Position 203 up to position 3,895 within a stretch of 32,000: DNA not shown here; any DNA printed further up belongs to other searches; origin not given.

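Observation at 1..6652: POR-gamma/IorB-like + HdrA-HdrA-MvhD + HdrD-like + EtfA + EtfB: a compact operon resembling an uncharacterised flavin-based electron-bifurcation (or confurcation) module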

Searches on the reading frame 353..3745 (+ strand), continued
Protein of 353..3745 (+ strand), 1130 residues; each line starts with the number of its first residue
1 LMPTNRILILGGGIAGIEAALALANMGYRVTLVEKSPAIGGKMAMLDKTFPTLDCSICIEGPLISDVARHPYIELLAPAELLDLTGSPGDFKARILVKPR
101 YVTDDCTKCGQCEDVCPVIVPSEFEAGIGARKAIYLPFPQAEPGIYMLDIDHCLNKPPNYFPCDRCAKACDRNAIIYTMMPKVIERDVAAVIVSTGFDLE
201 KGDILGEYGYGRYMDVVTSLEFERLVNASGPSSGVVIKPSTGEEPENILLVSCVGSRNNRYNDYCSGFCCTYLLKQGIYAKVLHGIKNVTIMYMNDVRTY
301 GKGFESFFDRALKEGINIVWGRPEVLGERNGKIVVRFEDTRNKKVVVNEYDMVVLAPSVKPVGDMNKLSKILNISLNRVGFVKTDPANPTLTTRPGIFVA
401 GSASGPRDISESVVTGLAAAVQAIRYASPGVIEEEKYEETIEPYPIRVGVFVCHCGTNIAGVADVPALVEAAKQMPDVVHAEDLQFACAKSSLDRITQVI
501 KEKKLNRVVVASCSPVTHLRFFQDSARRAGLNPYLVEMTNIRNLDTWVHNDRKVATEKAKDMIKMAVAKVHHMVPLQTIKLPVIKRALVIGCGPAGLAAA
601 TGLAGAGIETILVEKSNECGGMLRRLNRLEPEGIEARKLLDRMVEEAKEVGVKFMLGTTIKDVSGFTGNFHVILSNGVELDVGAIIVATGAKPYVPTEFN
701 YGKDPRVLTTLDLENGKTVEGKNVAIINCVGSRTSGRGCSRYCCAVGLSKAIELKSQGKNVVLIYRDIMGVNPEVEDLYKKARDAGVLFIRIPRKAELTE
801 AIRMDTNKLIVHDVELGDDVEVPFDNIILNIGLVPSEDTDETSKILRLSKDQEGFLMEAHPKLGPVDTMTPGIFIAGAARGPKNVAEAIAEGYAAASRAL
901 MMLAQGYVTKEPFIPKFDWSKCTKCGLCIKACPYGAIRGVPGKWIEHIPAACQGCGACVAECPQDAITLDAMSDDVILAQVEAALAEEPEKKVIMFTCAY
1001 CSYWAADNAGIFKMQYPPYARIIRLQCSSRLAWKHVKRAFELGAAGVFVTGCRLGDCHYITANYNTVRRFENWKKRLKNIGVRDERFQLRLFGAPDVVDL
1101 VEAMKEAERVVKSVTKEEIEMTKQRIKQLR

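Call 55: find_encoding_contigs(protein=P0006, flank=8000, max_places=4)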
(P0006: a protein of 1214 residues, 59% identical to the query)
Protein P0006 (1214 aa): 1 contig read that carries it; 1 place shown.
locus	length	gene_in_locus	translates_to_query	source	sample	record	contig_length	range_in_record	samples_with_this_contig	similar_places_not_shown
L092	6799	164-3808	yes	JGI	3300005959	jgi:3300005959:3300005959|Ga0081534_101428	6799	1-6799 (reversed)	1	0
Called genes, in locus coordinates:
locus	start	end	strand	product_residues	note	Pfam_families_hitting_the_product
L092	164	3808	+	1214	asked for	PF00070:Pyr_redox, PF01134:GIDA, PF12831:FAD_oxidored, PF13450:NAD_binding_8, PF12831:FAD_oxidored, PF00037:Fer4, PF12837:Fer4_6, PF12838:Fer4_7, +26 more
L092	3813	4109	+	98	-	PF12838:Fer4_7 (faint), PF14697:Fer4_21 (faint), PF25160:LdpA_Fe-S-bd (faint), PF13237:Fer4_10, PF00037:Fer4 (faint), PF13183:Fer4_8, PF13187:Fer4_9 (weak), PF13534:Fer4_17, +3 more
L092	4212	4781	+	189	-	PF01558:POR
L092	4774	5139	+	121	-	PF12797:Fer4_2 (faint), PF12837:Fer4_6 (faint), PF13237:Fer4_10, PF00037:Fer4 (weak), PF14697:Fer4_21, PF12838:Fer4_7, PF13187:Fer4_9 (weak), PF00037:Fer4, +2 more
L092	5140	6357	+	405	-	PF01855:POR_N, PF17147:PFOR_II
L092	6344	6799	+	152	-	?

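Call 72: find_encoding_contigs(protein=window:356-3745:+, flank=10000, max_places=2)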
Protein window:356-3745:+ (1129 aa): no gene with exactly this product is on record in the collection.
